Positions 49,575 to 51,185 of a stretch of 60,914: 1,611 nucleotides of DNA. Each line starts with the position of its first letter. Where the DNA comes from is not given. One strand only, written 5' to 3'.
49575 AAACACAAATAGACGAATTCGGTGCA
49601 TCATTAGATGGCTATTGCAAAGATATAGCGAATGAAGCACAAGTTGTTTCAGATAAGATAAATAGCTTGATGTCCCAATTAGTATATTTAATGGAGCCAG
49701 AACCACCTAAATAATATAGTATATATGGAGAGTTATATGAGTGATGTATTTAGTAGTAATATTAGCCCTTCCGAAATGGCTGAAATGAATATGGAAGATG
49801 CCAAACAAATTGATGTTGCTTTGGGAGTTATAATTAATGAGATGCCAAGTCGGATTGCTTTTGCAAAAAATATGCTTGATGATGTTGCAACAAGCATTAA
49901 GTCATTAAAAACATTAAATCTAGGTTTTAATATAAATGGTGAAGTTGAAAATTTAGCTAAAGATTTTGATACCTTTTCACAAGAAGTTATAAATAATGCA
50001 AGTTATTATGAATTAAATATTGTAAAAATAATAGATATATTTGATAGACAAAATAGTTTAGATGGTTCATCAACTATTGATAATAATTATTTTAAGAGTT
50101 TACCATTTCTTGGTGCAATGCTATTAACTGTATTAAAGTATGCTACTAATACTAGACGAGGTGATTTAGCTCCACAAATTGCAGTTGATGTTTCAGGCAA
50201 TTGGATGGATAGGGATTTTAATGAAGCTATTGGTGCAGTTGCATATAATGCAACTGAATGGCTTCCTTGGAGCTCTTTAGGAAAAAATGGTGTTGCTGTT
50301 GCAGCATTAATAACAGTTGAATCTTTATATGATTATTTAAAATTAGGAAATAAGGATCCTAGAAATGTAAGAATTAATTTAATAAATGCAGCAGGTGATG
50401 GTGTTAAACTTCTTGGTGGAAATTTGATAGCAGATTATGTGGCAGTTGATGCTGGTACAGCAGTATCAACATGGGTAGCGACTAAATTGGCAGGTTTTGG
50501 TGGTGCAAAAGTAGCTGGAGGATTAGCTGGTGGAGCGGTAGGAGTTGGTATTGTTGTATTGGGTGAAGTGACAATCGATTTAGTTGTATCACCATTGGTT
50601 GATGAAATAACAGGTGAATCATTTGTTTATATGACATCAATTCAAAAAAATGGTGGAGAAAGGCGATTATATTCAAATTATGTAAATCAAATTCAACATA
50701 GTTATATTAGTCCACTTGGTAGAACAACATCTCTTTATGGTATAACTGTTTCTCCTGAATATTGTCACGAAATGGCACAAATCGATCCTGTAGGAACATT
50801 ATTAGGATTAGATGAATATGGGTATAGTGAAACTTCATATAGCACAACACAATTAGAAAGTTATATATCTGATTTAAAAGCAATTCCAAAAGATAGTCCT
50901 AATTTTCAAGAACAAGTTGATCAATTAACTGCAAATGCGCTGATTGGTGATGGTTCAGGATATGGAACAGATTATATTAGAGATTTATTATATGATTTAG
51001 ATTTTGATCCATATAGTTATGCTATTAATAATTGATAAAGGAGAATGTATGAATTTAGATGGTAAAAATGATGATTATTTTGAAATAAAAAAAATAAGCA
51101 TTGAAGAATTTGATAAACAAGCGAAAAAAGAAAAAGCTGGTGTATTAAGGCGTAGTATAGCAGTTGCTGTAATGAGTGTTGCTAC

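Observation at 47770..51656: Orphan T7SSb-style effector cassette carried as cargo of a mobilizable element, with no secretion-machinery genes nearby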

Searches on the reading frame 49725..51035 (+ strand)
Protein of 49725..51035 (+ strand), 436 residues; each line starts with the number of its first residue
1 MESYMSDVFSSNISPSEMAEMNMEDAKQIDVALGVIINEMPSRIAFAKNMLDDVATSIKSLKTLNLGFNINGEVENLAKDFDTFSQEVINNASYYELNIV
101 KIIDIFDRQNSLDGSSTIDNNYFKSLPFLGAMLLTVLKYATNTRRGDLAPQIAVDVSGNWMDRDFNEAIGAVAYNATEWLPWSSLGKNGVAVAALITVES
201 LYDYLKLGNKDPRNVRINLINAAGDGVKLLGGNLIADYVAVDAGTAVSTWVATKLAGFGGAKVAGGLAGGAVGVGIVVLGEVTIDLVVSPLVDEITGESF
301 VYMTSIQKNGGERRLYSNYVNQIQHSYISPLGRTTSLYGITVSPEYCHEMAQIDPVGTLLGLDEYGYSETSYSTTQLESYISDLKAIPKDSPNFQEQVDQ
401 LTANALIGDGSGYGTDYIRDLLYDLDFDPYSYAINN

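Call 3: search_protein_families(library=pfam, proteins=[window:49725-51035:+], max_evalue=1)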
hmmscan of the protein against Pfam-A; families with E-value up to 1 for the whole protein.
window:49725-51035:+ (436 aa): 0 families

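Call 11: find_homologous_proteins(query=window:49725-51035:+)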
Query window:49725-51035:+ (436 aa): 9 proteins with E <= 0.001 among 8000 candidates.
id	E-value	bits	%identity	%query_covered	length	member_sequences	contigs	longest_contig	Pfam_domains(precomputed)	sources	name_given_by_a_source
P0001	4.0e-278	940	100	99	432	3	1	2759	-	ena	-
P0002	9.8e-187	639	69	98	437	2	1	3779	-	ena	-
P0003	3.3e-180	618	67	98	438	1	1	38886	-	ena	-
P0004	2.3e-150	519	59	98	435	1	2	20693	-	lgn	-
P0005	2.2e-134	467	56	98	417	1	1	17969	-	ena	-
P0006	7.0e-122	425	51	98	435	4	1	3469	-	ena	-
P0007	1.1e-112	395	47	99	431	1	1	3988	-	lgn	-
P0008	8.6e-111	389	47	98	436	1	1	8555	-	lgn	-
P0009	4.2e-103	364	48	99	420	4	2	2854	-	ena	-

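Call 12: find_encoding_contigs(protein=P0003, flank=10000, max_places=3)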
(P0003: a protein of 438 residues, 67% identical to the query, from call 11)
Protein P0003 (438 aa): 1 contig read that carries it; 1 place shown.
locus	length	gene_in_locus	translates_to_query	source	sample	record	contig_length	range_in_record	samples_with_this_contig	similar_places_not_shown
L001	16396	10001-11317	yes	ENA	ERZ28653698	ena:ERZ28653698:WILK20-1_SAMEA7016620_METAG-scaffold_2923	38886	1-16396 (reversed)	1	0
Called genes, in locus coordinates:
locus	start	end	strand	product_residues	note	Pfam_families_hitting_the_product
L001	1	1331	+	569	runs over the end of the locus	-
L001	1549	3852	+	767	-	PF14311:DUF4379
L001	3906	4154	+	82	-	-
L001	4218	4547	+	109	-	-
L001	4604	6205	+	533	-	PF05168:HEPN (faint)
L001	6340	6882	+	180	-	PF13475:DUF4116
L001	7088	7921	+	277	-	-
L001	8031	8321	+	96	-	-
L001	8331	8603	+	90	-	-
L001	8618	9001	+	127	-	PF13780:DUF4176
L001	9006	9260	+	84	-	PF13780:DUF4176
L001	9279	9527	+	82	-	PF13780:DUF4176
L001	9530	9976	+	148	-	-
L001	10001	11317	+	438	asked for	-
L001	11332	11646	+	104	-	-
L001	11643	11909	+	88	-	-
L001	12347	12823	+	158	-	PF08281:Sigma70_r4_2 (weak), PF04545:Sigma70_r4 (weak)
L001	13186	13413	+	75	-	-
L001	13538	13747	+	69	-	-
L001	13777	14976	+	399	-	PF00589:Phage_integrase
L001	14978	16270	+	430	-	PF14659:Phage_int_SAM_3, PF00589:Phage_integrase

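Call 13: find_encoding_contigs(protein=P0004, flank=10000, max_places=3)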
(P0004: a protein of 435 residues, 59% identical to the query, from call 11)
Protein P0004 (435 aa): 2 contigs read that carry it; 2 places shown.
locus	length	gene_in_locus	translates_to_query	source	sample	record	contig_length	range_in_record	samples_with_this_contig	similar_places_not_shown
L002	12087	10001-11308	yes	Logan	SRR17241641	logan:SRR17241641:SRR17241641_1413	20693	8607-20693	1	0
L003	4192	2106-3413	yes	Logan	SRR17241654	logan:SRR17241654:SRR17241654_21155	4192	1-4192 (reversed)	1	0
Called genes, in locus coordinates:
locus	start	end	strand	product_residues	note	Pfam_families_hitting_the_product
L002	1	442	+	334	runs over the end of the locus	-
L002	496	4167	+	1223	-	PF12850:Metallophos_2 (weak)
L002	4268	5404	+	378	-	PF13421:Band_7_1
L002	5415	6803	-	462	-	PF00672:HAMP (weak), PF00512:HisKA, PF02518:HATPase_c, PF13589:HATPase_c_3 (weak)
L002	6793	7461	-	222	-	PF00072:Response_reg, PF00486:Trans_reg_C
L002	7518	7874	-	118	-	PF12670:DUF3792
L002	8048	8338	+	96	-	-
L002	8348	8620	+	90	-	-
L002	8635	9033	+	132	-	PF13780:DUF4176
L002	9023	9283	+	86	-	PF13780:DUF4176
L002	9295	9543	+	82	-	PF13780:DUF4176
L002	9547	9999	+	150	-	-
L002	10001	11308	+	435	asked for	-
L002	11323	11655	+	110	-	-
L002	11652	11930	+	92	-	-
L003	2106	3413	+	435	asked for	-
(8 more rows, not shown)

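Call 14: find_encoding_contigs(protein=P0005, flank=10000, max_places=3)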
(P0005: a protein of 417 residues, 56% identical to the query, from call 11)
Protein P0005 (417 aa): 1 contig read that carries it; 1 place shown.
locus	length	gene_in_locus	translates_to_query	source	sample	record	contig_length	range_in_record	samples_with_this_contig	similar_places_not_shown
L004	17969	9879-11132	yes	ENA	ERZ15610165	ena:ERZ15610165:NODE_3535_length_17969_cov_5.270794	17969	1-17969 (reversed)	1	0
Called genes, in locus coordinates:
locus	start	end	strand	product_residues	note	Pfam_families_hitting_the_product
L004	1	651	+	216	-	?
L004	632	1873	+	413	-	PF00512:HisKA, PF02518:HATPase_c, PF14501:HATPase_c_5 (weak)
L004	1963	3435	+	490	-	PF12704:MacB_PCD (faint), PF02687:FtsX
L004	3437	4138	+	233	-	PF02463:SMC_N (faint), PF00005:ABC_tran, PF13304:AAA_21 (faint)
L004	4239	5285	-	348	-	PF04188:Mannosyl_trans2 (weak)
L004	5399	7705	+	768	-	-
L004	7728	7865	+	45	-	-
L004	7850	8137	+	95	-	-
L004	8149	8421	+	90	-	-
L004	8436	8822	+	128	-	PF13780:DUF4176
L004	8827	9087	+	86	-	PF13780:DUF4176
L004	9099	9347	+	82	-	PF13780:DUF4176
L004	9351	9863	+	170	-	PF05531:NPV_P10 (faint)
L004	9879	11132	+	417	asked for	-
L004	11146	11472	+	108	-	-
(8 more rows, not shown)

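Call 15: find_encoding_contigs(protein=P0002, flank=10000, max_places=2)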
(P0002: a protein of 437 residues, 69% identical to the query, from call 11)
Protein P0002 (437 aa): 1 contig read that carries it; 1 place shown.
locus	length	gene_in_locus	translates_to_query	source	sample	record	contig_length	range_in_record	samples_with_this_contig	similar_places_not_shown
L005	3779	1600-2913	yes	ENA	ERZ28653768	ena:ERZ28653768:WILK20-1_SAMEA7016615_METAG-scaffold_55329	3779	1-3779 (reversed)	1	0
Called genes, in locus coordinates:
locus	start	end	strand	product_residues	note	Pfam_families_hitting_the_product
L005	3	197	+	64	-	?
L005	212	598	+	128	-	PF13780:DUF4176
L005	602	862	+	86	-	PF13780:DUF4176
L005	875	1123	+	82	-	PF13780:DUF4176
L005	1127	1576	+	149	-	PF05531:NPV_P10 (faint)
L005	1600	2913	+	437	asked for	-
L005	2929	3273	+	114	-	-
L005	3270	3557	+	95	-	-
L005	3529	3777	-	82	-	?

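Call 16: find_encoding_contigs(protein=P0008, flank=10000, max_places=2)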
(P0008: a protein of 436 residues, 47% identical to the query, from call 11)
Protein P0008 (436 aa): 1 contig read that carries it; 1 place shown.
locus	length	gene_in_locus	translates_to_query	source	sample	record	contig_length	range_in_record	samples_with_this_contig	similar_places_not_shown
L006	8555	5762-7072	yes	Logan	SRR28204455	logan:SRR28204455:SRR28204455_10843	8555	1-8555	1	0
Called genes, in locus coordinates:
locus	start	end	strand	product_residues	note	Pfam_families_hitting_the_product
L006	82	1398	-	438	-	PF02388:FemAB, PF13480:Acetyltransf_6 (faint)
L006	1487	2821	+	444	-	PF21799:MurD-like_N, PF08245:Mur_ligase_M, PF02875:Mur_ligase_C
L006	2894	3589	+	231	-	-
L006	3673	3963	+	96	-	-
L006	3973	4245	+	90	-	-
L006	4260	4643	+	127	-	PF13780:DUF4176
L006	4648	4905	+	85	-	PF13780:DUF4176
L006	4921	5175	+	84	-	PF13780:DUF4176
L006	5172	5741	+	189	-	-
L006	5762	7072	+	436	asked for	-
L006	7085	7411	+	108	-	-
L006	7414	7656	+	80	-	-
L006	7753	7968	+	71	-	PF03840:SecG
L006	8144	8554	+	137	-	?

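Call 17: find_encoding_contigs(protein=P0007, flank=10000, max_places=2)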
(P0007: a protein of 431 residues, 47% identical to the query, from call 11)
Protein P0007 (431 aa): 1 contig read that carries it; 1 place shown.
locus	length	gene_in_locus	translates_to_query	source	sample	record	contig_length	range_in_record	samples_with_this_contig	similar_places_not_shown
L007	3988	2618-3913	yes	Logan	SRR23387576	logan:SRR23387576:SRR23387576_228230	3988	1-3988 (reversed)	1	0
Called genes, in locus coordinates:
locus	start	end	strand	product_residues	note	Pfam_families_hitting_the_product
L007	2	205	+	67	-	?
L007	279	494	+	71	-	PF03840:SecG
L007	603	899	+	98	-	-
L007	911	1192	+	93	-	-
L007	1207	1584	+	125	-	PF13780:DUF4176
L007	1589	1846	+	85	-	PF13780:DUF4176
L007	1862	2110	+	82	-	PF13780:DUF4176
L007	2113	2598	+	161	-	-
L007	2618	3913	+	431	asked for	-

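Call 18: find_encoding_contigs(protein=P0006, flank=10000, max_places=2)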
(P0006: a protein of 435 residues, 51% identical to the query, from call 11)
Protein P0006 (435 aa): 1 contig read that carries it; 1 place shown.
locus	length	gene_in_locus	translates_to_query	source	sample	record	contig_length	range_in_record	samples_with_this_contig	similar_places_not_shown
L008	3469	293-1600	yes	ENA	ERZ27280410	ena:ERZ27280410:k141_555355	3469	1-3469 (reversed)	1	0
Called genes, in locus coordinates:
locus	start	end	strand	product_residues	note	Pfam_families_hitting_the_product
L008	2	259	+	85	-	?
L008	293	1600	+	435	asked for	-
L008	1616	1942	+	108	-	-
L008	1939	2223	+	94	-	-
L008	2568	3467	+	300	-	?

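Call 19: find_encoding_contigs(protein=P0009, flank=10000, max_places=2)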
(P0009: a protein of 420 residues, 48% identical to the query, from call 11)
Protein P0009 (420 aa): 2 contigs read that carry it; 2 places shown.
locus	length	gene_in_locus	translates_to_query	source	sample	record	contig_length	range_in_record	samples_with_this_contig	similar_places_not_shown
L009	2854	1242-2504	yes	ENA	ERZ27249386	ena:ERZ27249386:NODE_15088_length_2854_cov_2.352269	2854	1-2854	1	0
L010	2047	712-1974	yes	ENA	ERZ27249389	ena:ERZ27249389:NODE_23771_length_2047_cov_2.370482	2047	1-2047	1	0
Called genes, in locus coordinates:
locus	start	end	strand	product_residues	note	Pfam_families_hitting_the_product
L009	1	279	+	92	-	?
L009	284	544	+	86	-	PF13780:DUF4176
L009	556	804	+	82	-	PF13780:DUF4176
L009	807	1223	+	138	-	-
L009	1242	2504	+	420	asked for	-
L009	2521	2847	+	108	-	-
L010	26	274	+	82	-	PF13780:DUF4176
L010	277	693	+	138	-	-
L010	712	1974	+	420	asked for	-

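Call 26: search_solved_structures(query=A4, max_evalue=10, show_alignments=2)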
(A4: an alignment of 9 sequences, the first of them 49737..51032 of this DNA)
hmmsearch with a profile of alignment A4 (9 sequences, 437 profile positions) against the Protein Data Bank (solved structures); distinct sequences matched with E-value up to 10: 2.
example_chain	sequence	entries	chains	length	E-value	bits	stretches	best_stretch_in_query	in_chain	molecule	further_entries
6uct_A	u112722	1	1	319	0.27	13.2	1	92-184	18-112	p9-1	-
1kvd_A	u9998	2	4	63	1.5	10.7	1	253-274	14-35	SMK TOXIN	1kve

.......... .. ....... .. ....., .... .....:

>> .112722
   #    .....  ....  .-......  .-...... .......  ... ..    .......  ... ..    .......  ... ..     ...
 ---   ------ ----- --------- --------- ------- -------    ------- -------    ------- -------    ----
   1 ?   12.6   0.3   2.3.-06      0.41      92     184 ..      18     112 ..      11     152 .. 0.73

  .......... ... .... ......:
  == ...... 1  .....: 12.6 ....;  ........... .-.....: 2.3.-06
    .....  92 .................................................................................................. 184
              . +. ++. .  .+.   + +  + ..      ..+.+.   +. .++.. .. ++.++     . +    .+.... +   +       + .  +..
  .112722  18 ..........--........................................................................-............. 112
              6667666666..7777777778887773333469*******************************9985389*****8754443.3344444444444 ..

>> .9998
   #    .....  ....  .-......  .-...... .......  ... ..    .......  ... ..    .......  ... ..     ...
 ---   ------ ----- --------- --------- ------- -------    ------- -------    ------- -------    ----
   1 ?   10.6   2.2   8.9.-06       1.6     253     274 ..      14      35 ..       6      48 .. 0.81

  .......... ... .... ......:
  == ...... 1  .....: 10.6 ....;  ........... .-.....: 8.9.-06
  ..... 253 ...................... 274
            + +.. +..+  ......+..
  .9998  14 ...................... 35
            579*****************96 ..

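Call 27: search_protein_families(library=ncbifam, proteins=[window:49725-51035:+], max_evalue=1)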
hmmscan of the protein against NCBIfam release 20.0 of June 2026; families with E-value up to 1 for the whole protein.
window:49725-51035:+ (436 aa): 2 families
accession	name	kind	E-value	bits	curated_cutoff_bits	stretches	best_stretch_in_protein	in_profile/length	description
NF045840.1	SHxHSH_motif_LP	equivalog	0.024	13.7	225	1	69-125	249-307/331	HxHSH motif-containing lipoprotein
NF053572.1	LolA1_Flavo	equivalog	0.044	13.4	100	1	45-107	23-84/214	outer membrane lipoprotein periplasmic chaperone LolA1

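Call 34: search_protein_families(library=padloc, proteins=[window:49725-51035:+], max_evalue=0.1)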
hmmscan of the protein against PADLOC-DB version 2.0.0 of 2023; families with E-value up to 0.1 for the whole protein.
window:49725-51035:+ (436 aa): 0 families

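Call 35: search_protein_families(library=phrogs, proteins=[window:49725-51035:+], max_evalue=0.1)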
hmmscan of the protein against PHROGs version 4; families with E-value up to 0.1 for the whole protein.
window:49725-51035:+ (436 aa): 0 families

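Call 44: predict_structure(alignment_id=A4)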
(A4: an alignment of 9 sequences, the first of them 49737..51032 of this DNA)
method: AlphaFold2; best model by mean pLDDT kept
length: 432 residues; sequences in the alignment: 9
mean_pLDDT: 54.8   pTM: 0.32
mean pLDDT of the five models: 54.8, 49.9, 46.2, 45.1, 42.2
residues with pLDDT >= 90: 12; 70-90: 64; 50-70: 171; < 50: 185
segments of 3 or more residues with pLDDT < 50: 1-66, 68-126, 138-143, 199-206, 295-330
pLDDT, mean of each block of 10 residues (from residue 1): 39 42 35 38 43 41 41 46 41 39 38 34 48 53 52 53 53 54 56 54 49 60 61 61 64 55 54 59 60 44 37 33 38 54 71 74 74 90 87 89 70 83 85 80
secondary structure, 60 per line:
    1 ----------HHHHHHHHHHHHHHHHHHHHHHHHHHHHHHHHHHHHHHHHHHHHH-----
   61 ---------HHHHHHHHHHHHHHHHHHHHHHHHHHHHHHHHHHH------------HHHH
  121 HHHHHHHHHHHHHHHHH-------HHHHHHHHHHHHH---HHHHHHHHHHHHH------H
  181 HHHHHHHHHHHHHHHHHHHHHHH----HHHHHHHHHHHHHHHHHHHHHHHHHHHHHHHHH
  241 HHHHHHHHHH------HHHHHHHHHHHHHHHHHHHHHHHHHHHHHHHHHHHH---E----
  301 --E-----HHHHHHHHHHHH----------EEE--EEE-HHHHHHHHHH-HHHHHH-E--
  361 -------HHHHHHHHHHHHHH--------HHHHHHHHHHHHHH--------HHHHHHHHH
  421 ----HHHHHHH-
elements in order: H11-55 H70-104 H117-137 H145-157 H161-173 H180-203 H208-250 H257-292 H309-320 E331-333 E336-338 H340-349 H351-356 H368-381 H390-403 H412-420 H425-431

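Call 45: find_related_loci(query=A4, collection=genome_contigs, flank=10000)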
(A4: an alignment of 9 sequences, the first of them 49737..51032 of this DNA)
Query A4 (432 aa) in genome_contigs; peptide patterns used: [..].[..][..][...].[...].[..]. (x = any residue, [..] = any of these).
20 stretches matched a pattern, but none encodes a relative of the query by tblastn (E <= 1e-3).

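Call 48: fold_search(model_id=the predicted structure, library=pdb)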
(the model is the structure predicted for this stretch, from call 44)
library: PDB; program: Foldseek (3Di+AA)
matches with E <= 10: 167; with E <= 0.001: 0
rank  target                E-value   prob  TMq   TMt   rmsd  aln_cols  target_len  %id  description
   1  9g9n_A                3.0e-01  0.18  0.13  0.14  26.2       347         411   16  Lipid III flippase WzxE with NB10 and NB7 nanobodies in inward-facing conformation - crystal 1 (released 2025-01-22)
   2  1iwg                  6.4e-01  0.14  0.11  0.06  18.8       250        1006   14  Crystal structure of Bacterial Multidrug Efflux transporter AcrB (released 2002-10-23)
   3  7a0g_BBB              6.7e-01  0.09  0.11  0.13  34.6       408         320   14  Structure of the SmhB pore of the tripartite alpha-pore forming toxin, Smh, from Serratia marcescens. (released 2021-03-31)
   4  9l5r_Cb               7.3e-01  0.08  0.11  0.10  46.9       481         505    8  Cryo-EM structure of the thermophile spliceosome (state ILS) (released 2025-03-12)
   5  9qjt_B                7.3e-01  0.08  0.11  0.10  30.2       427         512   13  Structure of the transmembrane domain of Ist2 in lipid nanodiscs (wide state) (released 2025-09-03)
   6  7wls_A                1.1e+00  0.08  0.12  0.06  25.3       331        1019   16  Crystal structure of the multidrug efflux transporter BpeB from Burkholderia pseudomallei (released 2023-07-19)
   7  8g0c_d                1.1e+00  0.07  0.09  0.09  56.2       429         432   12  Cryo-EM structure of TBAJ-876-bound Mycobacterium smegmatis ATP synthase rotational state 1 (backbone model) (released 2023-02-15)
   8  9kpz_E                1.3e+00  0.10  0.10  0.16  19.8       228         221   12  Structure of TolQRA complex at pH 5.4 from E.coli (released 2026-03-04)
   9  7a0g_DDD              1.3e+00  0.08  0.11  0.14  34.9       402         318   14  Structure of the SmhB pore of the tripartite alpha-pore forming toxin, Smh, from Serratia marcescens. (released 2021-03-31)
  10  9ddn_B                1.3e+00  0.14  0.11  0.18  17.7       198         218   13  E. coli TolAQR conformation II (released 2025-07-09)
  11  9o40_A                1.3e+00  0.12  0.10  0.17  19.6       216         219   12  cryo-EM structure of TolQR conformation1 in SMA nanodiscs (released 2025-12-17)
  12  8g08_d                1.5e+00  0.06  0.09  0.09  55.4       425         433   12  Cryo-EM structure of SQ31f-bound Mycobacterium smegmatis ATP synthase rotational state 1 (backbone model) (released 2023-02-15)
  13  3vvp_B                1.6e+00  0.06  0.11  0.11  28.7       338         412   11  Crystal structure of MATE in complex with Br-NRF (released 2013-04-03)
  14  9avi_A                1.9e+00  0.12  0.11  0.19  19.7       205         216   14  TolQ inner membrane protein from Acinetobacter baumannii (released 2025-01-22)
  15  8u6z_A                1.9e+00  0.06  0.12  0.06  25.1       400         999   14  SLC9C1 at pH 8 in presence of K+ (released 2025-03-26)
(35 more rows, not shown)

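Call 57: search_protein_representatives(alignment_id=A4)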
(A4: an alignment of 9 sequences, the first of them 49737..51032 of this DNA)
Query: 9 sequences, 437 profile positions. Proteins with E-value up to 0.001 (for the whole library): 6; up to 1e-10: 6; up to 1e-30: 6. The best 6 are listed.
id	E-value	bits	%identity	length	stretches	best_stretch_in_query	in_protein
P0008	6.7e-200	680.9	-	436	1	1-437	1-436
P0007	8.4e-192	654.2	-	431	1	1-437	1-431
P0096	1.8e-123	429.0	-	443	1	2-437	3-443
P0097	7.5e-122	423.7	-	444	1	4-437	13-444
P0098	2.3e-121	422.1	-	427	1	3-436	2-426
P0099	2.8e-39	151.6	-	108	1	1-102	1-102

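Call 67: search_dna_similar(query=window:49737-51032:+, collection=plasmids, mode=protein, max_evalue=0.001, max_rows=10)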
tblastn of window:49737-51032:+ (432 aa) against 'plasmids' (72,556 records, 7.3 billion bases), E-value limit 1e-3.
No match.

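Call 84: find_related_loci(query=A4, collection=viral_contigs, flank=10000)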
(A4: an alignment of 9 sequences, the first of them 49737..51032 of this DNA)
Query A4 (432 aa) in viral_contigs; peptide patterns used: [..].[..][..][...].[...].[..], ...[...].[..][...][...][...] (x = any residue, [..] = any of these).
51 stretches matched a pattern, but none encodes a relative of the query by tblastn (E <= 1e-3).
